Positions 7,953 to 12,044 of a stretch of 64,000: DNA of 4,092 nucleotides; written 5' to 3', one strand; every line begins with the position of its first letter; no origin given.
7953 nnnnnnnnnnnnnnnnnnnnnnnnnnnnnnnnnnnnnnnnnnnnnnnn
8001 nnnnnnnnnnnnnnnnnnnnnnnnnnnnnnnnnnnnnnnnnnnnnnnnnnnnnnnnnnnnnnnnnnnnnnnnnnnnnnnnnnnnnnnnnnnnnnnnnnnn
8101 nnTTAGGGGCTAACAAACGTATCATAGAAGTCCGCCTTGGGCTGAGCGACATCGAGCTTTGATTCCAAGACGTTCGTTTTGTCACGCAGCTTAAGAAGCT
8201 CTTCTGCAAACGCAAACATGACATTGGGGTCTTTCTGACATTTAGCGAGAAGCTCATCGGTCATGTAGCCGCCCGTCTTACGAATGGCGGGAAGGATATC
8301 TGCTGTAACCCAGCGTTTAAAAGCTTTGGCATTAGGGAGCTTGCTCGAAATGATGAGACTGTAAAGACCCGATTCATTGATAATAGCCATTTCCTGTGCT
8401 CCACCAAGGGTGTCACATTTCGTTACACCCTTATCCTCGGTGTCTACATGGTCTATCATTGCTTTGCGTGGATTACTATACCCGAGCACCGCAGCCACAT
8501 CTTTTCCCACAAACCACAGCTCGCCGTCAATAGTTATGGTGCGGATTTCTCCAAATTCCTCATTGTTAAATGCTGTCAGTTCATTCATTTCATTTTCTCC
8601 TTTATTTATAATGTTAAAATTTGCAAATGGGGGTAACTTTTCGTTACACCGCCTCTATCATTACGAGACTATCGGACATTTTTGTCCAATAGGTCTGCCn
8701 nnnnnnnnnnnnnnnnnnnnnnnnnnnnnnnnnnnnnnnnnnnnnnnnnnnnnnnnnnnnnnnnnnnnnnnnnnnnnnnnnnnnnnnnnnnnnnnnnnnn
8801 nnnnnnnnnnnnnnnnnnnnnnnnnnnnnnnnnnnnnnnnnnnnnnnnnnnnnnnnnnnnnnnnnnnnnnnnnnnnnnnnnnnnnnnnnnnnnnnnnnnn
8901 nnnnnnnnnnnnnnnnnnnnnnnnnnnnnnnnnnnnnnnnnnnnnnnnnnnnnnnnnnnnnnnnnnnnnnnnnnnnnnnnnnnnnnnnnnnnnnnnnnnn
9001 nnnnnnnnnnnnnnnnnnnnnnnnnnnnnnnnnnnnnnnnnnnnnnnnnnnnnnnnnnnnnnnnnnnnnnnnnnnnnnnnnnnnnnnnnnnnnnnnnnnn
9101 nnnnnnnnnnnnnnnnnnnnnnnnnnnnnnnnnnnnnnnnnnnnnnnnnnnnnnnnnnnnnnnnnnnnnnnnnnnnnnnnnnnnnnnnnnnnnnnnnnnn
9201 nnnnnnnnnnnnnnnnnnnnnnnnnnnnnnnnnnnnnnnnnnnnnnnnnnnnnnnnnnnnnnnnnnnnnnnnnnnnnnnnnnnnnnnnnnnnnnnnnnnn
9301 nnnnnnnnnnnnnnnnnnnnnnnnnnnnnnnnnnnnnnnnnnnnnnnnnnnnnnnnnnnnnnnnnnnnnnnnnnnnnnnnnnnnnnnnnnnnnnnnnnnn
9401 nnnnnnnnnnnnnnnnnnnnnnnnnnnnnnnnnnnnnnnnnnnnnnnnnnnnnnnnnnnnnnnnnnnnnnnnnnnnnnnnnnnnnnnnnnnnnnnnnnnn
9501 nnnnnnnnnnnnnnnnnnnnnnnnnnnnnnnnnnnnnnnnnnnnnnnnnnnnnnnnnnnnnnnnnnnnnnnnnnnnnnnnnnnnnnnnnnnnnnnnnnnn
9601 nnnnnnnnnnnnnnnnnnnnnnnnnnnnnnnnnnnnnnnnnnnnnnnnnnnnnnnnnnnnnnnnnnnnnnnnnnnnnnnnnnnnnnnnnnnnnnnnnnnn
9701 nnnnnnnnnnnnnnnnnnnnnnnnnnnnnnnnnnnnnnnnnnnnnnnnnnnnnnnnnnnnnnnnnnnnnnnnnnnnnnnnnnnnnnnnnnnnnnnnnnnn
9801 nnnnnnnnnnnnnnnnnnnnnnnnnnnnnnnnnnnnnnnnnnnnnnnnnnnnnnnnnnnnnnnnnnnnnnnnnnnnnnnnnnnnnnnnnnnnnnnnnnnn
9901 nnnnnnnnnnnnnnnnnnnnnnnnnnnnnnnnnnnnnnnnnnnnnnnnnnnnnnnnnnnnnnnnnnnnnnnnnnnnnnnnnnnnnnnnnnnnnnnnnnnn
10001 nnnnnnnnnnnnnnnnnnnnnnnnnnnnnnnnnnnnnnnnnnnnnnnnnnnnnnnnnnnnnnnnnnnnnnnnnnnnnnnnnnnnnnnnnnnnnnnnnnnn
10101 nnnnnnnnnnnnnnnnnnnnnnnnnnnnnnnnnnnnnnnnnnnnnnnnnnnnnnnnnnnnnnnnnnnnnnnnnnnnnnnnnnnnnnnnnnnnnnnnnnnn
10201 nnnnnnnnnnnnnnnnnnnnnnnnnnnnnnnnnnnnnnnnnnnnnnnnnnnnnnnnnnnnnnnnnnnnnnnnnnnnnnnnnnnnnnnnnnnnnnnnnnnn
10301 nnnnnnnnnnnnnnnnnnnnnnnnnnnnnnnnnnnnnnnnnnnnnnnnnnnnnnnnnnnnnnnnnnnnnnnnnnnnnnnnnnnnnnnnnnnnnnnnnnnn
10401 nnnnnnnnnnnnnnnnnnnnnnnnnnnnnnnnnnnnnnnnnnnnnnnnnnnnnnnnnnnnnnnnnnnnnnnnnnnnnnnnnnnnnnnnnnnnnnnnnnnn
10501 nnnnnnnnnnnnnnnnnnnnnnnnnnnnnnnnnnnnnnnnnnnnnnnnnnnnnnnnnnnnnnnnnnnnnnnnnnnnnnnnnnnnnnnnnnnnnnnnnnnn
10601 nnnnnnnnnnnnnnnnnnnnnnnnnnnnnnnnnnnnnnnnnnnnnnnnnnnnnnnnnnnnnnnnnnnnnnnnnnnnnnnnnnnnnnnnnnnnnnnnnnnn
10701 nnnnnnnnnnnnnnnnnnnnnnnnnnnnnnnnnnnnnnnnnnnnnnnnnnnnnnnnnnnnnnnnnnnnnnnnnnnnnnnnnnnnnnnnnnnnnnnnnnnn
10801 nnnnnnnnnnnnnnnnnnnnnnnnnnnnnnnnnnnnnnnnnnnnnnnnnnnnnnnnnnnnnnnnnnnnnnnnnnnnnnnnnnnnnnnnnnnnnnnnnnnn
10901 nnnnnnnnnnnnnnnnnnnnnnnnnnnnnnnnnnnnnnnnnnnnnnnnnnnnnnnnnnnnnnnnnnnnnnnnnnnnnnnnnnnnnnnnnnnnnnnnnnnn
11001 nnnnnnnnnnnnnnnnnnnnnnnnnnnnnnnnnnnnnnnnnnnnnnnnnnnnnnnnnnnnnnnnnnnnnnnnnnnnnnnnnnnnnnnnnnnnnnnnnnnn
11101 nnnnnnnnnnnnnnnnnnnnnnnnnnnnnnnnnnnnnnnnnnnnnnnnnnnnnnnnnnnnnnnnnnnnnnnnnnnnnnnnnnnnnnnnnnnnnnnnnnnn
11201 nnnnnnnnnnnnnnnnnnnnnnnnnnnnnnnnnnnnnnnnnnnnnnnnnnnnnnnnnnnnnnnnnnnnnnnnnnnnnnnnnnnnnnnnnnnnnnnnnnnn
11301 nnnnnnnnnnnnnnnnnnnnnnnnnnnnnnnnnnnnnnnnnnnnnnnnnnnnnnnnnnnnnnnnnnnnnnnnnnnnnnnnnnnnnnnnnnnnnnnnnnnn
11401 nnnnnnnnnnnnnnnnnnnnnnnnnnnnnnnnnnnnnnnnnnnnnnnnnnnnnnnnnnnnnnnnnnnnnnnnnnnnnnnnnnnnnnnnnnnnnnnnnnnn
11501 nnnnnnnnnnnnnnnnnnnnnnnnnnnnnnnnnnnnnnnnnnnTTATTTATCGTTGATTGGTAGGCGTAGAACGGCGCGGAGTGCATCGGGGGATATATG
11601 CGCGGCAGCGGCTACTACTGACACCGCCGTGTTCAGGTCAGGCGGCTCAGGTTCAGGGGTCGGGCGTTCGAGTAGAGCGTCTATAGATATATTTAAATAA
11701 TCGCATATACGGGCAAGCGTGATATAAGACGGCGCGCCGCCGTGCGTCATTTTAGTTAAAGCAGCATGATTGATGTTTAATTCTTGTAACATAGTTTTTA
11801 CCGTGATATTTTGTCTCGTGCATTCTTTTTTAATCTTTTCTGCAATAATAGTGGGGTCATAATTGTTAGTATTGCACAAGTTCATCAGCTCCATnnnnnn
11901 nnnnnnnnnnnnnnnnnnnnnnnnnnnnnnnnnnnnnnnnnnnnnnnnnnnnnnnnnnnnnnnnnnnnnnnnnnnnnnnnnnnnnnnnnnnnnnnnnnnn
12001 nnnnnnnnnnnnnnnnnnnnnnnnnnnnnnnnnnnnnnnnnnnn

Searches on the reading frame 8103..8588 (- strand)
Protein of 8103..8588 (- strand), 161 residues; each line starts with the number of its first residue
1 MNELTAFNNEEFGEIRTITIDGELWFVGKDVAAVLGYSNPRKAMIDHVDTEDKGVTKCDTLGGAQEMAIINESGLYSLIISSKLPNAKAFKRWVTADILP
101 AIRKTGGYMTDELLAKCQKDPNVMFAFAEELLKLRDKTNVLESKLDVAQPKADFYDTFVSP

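Call 47: search_protein_families(library=pfam, proteins=[window:8103-8588:-], max_evalue=0.001)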
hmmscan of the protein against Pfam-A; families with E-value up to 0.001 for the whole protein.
window:8103-8588:- (161 aa): 1 family
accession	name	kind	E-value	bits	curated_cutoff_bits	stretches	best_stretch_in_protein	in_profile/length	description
PF02498.22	Bro-N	-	3.3e-29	101.8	25.6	1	14-100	1-96/96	BRO family, N-terminal domain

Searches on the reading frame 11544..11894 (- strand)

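Call 44: search_protein_families(library=ncbifam, proteins=[window:11544-11894:-], max_evalue=0.01)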
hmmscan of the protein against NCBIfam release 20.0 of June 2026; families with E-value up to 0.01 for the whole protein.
window:11544-11894:- (116 aa): 1 family
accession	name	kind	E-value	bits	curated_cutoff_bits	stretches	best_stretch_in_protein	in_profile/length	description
NF041951.1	phage_RstR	subfamily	2.6e-05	24.4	80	1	17-83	3-70/108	RstR family transcriptional repressor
